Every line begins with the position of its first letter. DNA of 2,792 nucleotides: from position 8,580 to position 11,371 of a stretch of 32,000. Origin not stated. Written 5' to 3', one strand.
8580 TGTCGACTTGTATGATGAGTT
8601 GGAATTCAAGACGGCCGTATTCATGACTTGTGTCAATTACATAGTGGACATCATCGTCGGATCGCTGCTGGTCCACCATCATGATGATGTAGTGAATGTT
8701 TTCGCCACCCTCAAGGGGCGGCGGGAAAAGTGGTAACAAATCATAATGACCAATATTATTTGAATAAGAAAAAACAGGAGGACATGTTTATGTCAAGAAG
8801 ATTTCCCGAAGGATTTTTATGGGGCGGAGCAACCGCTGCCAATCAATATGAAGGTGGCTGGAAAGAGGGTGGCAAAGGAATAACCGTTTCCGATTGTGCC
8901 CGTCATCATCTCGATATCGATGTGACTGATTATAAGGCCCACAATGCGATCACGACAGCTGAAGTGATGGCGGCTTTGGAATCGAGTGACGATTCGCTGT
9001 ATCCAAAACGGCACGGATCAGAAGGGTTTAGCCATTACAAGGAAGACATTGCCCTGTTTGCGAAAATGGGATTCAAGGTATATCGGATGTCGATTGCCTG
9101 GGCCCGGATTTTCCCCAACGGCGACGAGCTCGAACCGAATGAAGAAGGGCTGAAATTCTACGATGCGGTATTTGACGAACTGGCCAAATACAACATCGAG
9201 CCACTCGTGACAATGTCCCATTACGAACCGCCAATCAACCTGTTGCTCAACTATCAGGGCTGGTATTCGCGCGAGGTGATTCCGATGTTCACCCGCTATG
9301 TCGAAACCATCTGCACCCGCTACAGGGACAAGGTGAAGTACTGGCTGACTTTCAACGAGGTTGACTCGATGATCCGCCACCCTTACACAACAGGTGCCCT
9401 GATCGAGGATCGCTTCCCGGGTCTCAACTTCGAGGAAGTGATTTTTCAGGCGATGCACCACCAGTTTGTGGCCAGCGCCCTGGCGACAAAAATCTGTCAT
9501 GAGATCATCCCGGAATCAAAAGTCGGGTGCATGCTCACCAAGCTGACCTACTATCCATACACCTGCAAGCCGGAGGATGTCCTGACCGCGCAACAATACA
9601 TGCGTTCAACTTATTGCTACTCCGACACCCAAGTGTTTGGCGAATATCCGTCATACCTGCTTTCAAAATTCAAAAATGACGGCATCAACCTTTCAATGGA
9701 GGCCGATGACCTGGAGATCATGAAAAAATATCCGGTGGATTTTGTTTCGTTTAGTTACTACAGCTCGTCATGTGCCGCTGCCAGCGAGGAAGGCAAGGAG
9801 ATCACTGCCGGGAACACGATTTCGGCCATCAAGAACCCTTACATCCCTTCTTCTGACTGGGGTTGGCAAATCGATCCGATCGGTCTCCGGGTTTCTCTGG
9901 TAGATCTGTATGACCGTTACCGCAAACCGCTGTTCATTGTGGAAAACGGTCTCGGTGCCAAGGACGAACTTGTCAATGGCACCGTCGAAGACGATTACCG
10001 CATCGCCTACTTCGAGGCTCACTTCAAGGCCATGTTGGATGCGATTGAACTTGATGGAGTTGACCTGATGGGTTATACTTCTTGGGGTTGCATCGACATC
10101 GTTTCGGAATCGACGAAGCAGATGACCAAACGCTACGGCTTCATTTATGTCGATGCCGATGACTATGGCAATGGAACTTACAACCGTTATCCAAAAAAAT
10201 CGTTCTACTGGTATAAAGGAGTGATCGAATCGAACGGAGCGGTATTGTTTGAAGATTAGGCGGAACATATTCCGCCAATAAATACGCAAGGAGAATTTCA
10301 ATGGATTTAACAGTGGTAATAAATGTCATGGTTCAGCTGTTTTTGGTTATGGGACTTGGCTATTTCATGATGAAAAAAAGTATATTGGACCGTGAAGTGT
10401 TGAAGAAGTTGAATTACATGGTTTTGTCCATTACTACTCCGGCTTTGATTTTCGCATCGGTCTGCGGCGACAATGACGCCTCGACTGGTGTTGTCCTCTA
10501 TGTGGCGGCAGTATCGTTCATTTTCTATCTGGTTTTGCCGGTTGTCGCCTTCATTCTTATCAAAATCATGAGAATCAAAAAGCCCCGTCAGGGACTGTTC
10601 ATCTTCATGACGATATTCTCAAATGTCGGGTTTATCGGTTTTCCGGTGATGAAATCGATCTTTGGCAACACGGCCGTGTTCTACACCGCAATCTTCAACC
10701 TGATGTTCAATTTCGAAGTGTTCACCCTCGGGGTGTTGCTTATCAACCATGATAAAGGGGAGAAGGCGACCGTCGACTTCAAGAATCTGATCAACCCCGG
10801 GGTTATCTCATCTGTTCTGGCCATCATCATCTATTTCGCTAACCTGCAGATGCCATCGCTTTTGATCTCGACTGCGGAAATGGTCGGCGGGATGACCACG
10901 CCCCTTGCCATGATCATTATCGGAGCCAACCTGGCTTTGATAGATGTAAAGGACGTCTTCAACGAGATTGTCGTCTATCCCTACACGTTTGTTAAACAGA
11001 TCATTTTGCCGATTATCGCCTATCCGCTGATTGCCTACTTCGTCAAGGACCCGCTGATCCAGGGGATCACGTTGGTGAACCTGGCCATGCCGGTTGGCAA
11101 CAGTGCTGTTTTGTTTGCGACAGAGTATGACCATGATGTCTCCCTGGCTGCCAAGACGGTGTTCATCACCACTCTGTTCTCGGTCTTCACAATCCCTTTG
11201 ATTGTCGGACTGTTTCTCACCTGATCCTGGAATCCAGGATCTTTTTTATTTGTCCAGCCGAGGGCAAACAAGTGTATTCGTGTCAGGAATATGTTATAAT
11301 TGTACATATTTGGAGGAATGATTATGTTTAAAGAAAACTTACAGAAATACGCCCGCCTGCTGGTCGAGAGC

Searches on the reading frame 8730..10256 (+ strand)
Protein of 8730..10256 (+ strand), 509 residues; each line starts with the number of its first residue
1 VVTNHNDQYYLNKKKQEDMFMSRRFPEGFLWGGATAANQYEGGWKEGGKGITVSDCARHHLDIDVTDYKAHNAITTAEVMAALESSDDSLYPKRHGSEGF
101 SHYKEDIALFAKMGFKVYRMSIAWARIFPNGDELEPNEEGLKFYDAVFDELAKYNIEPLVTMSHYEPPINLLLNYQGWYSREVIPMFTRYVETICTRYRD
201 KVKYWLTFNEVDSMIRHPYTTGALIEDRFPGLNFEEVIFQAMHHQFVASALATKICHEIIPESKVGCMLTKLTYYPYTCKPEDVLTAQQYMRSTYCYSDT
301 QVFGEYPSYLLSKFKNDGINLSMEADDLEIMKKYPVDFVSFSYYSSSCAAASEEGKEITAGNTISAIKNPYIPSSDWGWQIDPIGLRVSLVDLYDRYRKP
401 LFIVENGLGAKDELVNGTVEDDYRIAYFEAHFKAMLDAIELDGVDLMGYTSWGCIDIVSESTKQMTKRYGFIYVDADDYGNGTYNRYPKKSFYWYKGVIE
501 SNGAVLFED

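Call 12: search_protein_families(library=pfam, proteins=[window:8730-10256:+], max_evalue=0.00001)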
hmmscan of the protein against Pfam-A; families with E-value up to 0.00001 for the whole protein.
window:8730-10256:+ (509 aa): 1 family
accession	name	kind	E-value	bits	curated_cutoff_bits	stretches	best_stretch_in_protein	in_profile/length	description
PF00232.24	Glyco_hydro_1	-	5.1e-123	411.3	22.6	1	22-503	2-452/453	Glycosyl hydrolase family 1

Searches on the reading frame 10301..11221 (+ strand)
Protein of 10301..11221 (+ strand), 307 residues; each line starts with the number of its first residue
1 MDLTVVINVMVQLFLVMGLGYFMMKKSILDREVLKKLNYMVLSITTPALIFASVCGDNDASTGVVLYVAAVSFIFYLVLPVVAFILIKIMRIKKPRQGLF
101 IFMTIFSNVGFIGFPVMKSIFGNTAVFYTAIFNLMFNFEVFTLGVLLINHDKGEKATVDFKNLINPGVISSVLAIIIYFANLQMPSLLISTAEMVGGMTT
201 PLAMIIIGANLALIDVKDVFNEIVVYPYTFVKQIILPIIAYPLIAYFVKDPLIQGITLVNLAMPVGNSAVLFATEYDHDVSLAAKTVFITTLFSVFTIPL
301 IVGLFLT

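Call 12: search_protein_families(library=pfam, proteins=[window:10301-11221:+], max_evalue=0.00001)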
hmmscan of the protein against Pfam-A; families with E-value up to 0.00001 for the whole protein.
window:10301-11221:+ (307 aa): 2 families
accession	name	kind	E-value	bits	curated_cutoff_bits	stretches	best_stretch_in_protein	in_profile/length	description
PF03547.23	Mem_trans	-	1.1e-36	126.6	25.7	1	6-301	2-342/343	Membrane transport protein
PF01758.21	SBF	-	3.8e-06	27.2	24.3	1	203-306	7-115/191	Sodium Bile acid symporter family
